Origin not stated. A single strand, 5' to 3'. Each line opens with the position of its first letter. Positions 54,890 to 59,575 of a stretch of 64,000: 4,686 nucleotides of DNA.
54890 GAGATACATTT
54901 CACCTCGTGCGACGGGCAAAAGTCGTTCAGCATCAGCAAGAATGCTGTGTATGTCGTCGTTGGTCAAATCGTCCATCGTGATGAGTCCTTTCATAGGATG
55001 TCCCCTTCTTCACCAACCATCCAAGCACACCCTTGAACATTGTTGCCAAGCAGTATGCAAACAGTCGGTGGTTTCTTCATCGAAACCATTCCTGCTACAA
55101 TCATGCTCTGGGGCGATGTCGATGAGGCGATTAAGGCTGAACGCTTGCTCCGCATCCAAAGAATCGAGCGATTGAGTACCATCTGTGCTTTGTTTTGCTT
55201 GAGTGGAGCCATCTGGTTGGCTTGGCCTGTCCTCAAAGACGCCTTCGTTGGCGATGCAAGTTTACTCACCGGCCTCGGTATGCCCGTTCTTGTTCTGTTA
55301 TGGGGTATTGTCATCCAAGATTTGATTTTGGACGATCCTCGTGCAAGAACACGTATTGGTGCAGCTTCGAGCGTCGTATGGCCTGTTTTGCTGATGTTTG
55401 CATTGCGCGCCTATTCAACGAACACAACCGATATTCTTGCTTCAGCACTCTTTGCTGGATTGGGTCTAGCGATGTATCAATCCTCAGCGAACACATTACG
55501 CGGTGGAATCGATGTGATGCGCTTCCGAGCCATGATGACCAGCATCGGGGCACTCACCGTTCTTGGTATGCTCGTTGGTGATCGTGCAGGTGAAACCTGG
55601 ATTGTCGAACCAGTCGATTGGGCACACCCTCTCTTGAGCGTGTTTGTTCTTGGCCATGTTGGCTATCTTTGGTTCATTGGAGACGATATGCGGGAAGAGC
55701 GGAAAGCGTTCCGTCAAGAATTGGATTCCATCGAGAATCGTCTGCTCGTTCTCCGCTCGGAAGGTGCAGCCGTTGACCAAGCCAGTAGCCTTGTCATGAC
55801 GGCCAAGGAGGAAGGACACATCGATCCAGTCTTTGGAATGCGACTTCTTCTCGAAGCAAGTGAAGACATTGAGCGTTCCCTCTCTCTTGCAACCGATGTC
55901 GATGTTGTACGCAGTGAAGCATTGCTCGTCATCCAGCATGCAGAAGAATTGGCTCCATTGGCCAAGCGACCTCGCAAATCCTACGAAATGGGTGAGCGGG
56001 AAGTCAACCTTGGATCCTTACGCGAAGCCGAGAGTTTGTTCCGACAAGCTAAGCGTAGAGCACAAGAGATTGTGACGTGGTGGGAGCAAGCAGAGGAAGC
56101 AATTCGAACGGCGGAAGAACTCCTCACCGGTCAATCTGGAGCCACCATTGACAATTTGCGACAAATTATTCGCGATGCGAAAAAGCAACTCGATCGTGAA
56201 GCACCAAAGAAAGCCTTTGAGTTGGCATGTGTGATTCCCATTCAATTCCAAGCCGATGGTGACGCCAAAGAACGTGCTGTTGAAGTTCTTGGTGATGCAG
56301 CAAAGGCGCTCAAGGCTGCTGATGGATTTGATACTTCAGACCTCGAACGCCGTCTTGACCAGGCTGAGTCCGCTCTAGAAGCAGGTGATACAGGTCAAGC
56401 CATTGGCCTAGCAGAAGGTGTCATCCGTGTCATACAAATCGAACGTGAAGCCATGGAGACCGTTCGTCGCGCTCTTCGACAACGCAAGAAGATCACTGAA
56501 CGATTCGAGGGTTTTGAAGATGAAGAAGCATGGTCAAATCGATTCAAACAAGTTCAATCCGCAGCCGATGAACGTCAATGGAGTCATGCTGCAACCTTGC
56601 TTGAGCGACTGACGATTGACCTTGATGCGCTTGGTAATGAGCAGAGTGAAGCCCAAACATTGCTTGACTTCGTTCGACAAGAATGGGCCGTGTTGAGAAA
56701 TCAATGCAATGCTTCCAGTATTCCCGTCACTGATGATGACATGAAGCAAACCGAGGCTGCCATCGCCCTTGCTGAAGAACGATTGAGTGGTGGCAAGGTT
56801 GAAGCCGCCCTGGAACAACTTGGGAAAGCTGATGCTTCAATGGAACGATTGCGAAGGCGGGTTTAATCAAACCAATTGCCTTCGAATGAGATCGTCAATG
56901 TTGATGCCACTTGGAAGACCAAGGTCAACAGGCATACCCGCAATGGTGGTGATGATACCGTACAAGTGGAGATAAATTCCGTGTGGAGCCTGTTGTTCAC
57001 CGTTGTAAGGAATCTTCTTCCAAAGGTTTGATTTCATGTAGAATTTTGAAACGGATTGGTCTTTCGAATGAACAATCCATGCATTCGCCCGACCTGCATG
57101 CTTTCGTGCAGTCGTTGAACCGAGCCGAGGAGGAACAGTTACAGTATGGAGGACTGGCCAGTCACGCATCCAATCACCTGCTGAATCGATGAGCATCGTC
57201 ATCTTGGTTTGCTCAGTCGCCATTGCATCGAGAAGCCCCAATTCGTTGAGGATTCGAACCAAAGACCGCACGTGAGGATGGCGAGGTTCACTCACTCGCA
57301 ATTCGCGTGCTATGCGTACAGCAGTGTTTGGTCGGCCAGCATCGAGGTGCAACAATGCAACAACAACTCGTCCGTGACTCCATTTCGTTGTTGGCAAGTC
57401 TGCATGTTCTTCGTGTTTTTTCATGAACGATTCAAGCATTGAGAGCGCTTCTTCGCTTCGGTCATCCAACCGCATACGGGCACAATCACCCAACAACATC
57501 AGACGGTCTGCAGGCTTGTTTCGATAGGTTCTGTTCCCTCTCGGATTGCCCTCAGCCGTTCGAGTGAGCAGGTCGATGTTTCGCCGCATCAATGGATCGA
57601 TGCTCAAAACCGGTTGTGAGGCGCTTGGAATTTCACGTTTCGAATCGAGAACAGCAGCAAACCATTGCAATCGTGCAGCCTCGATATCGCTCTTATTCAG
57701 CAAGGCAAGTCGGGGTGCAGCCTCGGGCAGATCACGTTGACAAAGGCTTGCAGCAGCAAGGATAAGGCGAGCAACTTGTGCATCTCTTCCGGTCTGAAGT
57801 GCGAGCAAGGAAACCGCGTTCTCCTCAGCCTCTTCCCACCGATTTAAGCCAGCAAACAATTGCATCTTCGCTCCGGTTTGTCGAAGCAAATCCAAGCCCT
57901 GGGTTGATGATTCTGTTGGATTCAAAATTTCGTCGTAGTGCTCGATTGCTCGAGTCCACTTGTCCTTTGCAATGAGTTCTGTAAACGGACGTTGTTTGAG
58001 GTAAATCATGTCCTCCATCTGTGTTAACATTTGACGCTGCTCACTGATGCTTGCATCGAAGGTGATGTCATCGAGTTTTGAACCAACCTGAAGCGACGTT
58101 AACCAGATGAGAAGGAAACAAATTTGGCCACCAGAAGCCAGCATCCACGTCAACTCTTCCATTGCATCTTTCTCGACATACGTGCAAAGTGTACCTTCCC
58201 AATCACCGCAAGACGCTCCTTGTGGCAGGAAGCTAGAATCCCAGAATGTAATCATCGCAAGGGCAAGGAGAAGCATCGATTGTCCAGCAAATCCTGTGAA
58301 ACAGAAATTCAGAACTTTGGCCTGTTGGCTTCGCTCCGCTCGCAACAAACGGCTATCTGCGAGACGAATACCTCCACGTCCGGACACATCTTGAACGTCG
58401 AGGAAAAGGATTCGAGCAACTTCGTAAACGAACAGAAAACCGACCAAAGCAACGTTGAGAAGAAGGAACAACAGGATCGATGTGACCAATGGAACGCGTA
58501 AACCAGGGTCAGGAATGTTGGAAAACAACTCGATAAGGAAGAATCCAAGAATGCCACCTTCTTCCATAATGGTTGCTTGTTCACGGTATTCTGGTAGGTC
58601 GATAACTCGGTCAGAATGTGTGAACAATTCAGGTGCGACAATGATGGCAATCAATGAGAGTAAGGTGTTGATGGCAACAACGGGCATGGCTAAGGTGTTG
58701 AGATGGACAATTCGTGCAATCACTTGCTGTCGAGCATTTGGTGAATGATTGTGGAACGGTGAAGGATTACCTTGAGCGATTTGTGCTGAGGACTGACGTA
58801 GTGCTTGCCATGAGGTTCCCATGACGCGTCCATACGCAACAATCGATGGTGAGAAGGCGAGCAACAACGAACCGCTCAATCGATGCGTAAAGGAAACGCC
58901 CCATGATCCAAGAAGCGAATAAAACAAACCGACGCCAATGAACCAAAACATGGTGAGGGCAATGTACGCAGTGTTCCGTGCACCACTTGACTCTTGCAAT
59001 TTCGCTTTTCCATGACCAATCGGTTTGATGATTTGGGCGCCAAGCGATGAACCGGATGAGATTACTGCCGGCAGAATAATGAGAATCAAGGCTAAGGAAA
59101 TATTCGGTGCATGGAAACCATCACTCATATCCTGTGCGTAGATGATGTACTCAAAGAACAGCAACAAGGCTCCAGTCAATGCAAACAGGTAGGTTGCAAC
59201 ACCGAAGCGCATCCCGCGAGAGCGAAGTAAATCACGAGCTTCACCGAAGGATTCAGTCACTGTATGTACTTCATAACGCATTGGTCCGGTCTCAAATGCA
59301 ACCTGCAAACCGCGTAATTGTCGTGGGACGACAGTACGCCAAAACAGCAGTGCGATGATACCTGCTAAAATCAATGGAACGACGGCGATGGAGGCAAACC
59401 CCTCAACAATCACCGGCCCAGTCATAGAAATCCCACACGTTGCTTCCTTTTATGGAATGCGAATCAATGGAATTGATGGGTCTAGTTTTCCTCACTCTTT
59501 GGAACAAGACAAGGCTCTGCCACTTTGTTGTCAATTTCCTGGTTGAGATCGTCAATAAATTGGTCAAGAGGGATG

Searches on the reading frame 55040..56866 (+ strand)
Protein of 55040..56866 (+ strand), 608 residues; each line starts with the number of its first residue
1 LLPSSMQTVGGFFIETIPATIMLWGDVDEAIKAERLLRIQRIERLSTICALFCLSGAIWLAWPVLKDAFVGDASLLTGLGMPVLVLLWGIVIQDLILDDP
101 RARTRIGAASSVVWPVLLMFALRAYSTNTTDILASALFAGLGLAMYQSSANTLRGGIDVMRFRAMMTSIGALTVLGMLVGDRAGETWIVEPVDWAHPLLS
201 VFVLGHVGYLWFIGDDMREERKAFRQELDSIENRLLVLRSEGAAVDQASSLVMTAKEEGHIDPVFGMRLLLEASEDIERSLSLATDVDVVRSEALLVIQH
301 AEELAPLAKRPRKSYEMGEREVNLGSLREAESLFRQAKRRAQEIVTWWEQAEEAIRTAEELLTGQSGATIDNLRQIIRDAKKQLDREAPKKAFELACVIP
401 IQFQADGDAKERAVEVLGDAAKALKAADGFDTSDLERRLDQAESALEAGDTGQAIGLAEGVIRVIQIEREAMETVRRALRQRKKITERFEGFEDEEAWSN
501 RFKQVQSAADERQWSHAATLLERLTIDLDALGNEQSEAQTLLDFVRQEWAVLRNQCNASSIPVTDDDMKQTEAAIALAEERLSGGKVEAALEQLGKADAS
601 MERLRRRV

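Call 3: search_protein_families(library=pfam, proteins=[window:55040-56866:+], max_evalue=1)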
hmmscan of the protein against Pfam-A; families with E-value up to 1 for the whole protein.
window:55040-56866:+ (608 aa): 2 families
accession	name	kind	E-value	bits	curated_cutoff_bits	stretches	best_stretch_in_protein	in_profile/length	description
PF22888.1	FIMAH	-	0.03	15.3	24.8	1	432-478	22-71/81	FIMAH domain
PF10938.13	YfdX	-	0.19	12.2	26.6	0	441-598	7-140/149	YfdX protein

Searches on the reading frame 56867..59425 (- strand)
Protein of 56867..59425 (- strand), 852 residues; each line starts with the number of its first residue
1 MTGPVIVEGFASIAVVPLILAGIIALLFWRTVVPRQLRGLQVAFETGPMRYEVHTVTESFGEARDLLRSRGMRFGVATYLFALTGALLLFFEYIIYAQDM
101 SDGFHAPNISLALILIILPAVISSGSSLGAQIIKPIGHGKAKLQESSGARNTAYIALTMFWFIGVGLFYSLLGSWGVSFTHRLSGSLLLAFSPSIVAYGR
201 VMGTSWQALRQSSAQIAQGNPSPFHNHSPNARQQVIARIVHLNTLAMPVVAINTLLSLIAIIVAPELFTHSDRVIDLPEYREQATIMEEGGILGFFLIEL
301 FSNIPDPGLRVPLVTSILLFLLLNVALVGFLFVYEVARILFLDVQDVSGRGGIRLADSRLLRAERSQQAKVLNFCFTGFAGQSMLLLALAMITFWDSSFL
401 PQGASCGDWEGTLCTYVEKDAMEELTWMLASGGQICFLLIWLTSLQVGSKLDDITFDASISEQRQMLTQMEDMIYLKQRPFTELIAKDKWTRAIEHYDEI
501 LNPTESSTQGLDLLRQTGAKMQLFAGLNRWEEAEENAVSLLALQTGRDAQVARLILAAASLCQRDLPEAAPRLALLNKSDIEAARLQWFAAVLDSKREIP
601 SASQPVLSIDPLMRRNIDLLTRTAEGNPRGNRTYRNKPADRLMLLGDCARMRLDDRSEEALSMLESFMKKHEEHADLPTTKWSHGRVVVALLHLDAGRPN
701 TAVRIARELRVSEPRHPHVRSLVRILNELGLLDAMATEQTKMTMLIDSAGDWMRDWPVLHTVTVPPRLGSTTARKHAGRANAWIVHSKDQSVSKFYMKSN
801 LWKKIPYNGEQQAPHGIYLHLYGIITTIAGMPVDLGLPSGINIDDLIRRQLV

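Call 3: search_protein_families(library=pfam, proteins=[window:56867-59425:-], max_evalue=1)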
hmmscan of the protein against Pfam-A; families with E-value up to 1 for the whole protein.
window:56867-59425:- (852 aa): 2 families
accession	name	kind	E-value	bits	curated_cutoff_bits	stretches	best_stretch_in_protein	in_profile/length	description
PF08100.18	Dimerisation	-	0.14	12.5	25.6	0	691-738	33-76/93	O-methyltransferase dimerisation domain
PF12270.13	Cyt_c_ox_IV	-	0.46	11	26.9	1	254-296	38-80/132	Cytochrome c oxidase subunit IV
